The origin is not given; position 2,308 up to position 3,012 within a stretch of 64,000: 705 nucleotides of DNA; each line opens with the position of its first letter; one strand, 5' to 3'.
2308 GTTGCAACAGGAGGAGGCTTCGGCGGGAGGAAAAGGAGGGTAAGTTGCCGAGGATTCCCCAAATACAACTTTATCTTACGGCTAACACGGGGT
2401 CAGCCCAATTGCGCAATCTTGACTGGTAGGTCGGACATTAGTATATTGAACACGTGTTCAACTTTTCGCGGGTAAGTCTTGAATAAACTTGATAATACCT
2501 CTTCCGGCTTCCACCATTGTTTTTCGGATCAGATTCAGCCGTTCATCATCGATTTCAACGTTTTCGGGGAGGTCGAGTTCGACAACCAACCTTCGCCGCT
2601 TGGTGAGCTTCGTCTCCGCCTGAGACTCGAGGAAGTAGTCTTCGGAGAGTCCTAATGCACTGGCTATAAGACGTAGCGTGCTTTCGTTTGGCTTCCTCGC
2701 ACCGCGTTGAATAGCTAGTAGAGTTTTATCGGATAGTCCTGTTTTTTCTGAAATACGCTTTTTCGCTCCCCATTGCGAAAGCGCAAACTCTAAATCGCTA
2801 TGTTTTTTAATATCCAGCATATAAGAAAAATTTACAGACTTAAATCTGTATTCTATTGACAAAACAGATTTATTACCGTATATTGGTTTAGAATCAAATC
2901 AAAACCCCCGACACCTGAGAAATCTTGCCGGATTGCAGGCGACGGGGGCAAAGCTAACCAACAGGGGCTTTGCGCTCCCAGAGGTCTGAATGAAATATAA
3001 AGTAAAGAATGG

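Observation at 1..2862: Defence island (CRISPR array plus DarTG) apparently carried on the left arm of the prophage, with no integrase in the window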

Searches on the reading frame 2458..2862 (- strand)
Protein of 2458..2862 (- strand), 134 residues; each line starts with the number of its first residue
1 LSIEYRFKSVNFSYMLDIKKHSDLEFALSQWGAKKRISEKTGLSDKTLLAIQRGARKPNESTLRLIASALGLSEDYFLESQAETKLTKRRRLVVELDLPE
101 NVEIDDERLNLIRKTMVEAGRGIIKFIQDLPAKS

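Call 7: search_protein_families(library=pfam, proteins=[window:2458-2862:-], max_evalue=0.01)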
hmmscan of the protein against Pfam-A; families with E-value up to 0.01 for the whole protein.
window:2458-2862:- (134 aa): 2 families
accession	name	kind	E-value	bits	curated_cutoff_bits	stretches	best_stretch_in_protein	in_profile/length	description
PF01381.28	HTH_3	-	1.1e-05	25.8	23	1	35-77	13-55/55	Helix-turn-helix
PF12844.13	HTH_19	-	0.00012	22.4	30.2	1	35-78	16-59/64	Helix-turn-helix domain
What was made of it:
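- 2458..2820 (-): XRE/HTH_3 repressor, 120 aa. The open frame extends to a TTG at 2862. Pfam HTH_3 1e-5 (call 7).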

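Call 10: search_protein_families(library=phrogs, proteins=[window:2458-2862:-], max_evalue=0.001)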
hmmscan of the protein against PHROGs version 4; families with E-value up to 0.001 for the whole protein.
window:2458-2862:- (134 aa): 4 families
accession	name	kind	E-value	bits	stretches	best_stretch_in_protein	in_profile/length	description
phrog_8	-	transcription regulation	2.6e-06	28.1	1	35-114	174-247/346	transcriptional regulator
phrog_2439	-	transcription regulation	1.2e-05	25.4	1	35-84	24-73/367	transcriptional regulator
phrog_2967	-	transcription regulation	0.00059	20.4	1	36-88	28-78/225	transcriptional regulator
phrog_9103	-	transcription regulation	0.00065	20.7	0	38-79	29-69/78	transcriptional repressor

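Call 35: find_homologous_proteins(query=window:2458-2820:-)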
Query window:2458-2820:- (120 aa): 3 proteins with E <= 0.001 among 21 candidates.
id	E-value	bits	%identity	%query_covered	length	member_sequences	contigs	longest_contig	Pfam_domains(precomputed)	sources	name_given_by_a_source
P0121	2.3e-68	245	100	100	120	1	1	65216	PF01381.29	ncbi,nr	ncbi:helix-turn-helix domain-containing protein [bacterium]|nr:helix-turn-helix domain-containing pr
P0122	6.0e-35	138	64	90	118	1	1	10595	-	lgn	-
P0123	3.2e-34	135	59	98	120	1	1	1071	PF01381.29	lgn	-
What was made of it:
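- Checked: The HTH_3 repressor-like gene is at 2458-2862 (-); its likely ATG is at 2820, which gives the 120-aa NCBI call P0121 (calls 7, 35).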

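Call 36: find_encoding_contigs(protein=P0122, flank=10000, max_places=4)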
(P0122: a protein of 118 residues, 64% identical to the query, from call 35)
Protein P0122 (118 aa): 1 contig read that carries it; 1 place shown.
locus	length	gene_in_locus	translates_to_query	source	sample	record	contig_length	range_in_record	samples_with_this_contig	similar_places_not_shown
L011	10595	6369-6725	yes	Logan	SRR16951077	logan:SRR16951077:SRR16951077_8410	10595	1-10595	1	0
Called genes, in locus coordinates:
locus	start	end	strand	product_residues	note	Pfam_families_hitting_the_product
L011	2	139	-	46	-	?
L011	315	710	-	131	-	-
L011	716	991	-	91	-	-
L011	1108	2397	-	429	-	PF02463:SMC_N (faint), PF13175:AAA_15 (weak), PF13476:AAA_23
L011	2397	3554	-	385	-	-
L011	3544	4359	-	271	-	PF12705:PDDEXK_1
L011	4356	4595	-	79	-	-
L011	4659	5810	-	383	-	-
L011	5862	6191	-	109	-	-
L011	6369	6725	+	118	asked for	-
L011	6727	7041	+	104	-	-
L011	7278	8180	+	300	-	-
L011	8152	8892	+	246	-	PF00656:Peptidase_C14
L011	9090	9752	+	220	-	PF27258:NspV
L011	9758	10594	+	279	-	?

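Call 46: find_related_loci(query=A3, collection=metagenome_contigs, flank=10000)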
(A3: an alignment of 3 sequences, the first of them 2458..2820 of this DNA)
Query A3 (120 aa) in metagenome_contigs; peptide patterns used: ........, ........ (x = any residue, [..] = any of these).
402 stretches matched a pattern, but none encodes a relative of the query by tblastn (E <= 1e-3).

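Call 47: find_related_loci(query=A3, collection=viral_contigs, flank=10000)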
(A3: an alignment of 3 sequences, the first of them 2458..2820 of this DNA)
Query A3 (120 aa) in viral_contigs; peptide patterns used: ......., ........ (x = any residue, [..] = any of these).
17 stretches matched a pattern, but none encodes a relative of the query by tblastn (E <= 1e-3).
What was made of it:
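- Tried and rejected: Repressor-anchored scans of metagenome and viral contigs found nothing (calls 46, 47).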

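Call 57: list_cluster_members(proteins=[P0123, P0125, P0121, P0001, P0122, P0002, P0005])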
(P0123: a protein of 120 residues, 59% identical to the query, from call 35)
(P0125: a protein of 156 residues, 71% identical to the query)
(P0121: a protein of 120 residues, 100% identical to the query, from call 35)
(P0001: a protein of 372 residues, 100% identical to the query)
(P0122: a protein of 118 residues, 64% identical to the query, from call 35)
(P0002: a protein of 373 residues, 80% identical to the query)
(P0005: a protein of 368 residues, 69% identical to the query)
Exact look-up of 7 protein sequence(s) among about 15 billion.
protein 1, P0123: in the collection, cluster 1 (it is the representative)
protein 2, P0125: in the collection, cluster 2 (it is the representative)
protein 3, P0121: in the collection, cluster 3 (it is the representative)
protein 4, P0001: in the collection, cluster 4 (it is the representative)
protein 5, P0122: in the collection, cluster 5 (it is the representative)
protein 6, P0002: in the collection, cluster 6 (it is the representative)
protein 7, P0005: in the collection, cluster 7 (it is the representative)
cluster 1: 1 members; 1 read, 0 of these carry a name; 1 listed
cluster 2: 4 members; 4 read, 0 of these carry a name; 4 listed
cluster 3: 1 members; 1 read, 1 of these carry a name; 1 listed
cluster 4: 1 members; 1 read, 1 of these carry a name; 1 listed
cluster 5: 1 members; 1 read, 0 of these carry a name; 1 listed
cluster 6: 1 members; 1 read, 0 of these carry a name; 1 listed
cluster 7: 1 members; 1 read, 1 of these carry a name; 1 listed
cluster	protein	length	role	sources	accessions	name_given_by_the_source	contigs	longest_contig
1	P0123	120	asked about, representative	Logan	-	-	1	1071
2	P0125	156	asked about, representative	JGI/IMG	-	-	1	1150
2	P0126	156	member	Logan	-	-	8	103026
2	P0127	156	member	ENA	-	-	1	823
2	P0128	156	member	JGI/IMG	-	-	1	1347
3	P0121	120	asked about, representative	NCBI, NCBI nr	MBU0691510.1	helix-turn-helix domain-containing protein [bacterium]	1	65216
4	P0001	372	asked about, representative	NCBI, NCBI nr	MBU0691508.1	macro domain-containing protein [bacterium]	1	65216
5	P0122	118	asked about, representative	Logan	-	-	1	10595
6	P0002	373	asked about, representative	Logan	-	-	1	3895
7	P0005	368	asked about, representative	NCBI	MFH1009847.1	MAG: macro domain-containing protein [bacterium]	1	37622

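Call 58: find_encoding_contigs(protein=P0126, flank=10000, max_places=10)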
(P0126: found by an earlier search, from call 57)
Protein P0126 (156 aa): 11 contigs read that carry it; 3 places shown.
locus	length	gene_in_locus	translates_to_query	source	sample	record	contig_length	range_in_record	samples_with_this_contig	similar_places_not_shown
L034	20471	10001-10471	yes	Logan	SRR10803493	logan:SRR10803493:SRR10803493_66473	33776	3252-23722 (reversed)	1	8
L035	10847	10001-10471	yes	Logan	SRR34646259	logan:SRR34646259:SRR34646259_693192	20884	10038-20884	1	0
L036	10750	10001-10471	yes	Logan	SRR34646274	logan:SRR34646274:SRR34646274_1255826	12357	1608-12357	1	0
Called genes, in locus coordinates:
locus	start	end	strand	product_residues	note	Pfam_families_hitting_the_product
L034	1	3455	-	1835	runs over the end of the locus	PF00270:DEAD, PF27116:YjiV_N, PF00271:Helicase_C (weak), PF09369:MZB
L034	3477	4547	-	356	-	-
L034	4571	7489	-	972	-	-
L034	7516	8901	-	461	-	PF14236:DruA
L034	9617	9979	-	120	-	PF01381:HTH_3 (weak)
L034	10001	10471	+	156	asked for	-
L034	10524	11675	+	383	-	-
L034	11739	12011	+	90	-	-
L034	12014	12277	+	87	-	-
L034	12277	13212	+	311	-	PF09588:YqaJ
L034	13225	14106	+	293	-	-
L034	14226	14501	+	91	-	-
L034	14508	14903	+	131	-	-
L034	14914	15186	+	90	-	PF12728:HTH_17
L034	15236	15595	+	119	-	-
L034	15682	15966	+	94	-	-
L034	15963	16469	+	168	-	PF11860:Muramidase (weak)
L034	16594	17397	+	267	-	-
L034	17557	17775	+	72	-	-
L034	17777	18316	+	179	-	-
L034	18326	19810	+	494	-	-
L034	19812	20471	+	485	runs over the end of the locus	-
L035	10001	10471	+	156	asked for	-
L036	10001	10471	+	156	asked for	-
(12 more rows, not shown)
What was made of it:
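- (7) HTH_17 (excisionase-type) genes are present, which implies integrase-dependent excision (calls 7, 58).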

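Call 71: search_protein_families(library=pfam, proteins=[L011:9758-10594:+, L011:7278-8180:+, L011:9090-9752:+, L034:10524-11675:+, L034:13225-14106:+], max_evalue=0.01)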
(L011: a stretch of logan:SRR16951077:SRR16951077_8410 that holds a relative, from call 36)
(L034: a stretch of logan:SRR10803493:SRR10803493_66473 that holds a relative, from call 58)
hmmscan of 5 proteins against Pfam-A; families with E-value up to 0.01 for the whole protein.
L011:9758-10594:+ (279 aa): 4 families
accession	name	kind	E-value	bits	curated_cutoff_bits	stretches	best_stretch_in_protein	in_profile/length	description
PF13649.12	Methyltransf_25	-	7.7e-05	23.7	27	1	39-101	2-62/97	Methyltransferase domain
PF13847.12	Methyltransf_31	-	0.00047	20.3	27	1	38-99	7-70/145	Methyltransferase domain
PF02384.22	N6_Mtase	-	0.0023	17.7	20.4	1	9-154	23-162/311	N-6 DNA Methylase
PF08241.18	Methyltransf_11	-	0.0084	17.2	21.2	0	42-101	4-58/95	Methyltransferase domain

L011:7278-8180:+ (300 aa): 0 families

L011:9090-9752:+ (220 aa): 0 families

L034:10524-11675:+ (383 aa): 0 families

L034:13225-14106:+ (293 aa): 0 families

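Call 72: search_protein_families(library=padloc, proteins=[L034:7516-8901:-, L034:4571-7489:-, L034:3477-4547:-, L011:7278-8180:+, L011:8152-8892:+], max_evalue=0.001)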
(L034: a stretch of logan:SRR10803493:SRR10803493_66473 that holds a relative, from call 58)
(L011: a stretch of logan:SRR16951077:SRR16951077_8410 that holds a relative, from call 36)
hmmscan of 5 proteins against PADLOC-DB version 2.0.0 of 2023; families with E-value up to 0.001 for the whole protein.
L034:7516-8901:- (461 aa): 2 families
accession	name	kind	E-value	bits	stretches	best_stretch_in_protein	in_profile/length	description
PDLC00002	DruA1|DruA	-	2.9e-140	466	1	65-439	13-387/407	DUF4338 domain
PDLC00001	DruA1|DruA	-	2.5e-43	146.6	2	223-425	426-644/675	DUF4338 domain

L034:4571-7489:- (972 aa): 0 families

L034:3477-4547:- (356 aa): 2 families
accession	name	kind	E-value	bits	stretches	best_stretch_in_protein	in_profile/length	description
PDLC00010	DruD1|DruD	-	9.4e-103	341.9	1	3-355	5-355/359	Unknown function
PDLC00012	DruD1|DruD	-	1.6e-83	279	1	3-354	4-354/356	Unknown function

L011:7278-8180:+ (300 aa): 0 families

L011:8152-8892:+ (246 aa): 0 families
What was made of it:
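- This requires three independent lineages to have landed next to three different defence systems, each co-oriented with the repressor (calls 36, 58, 72).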
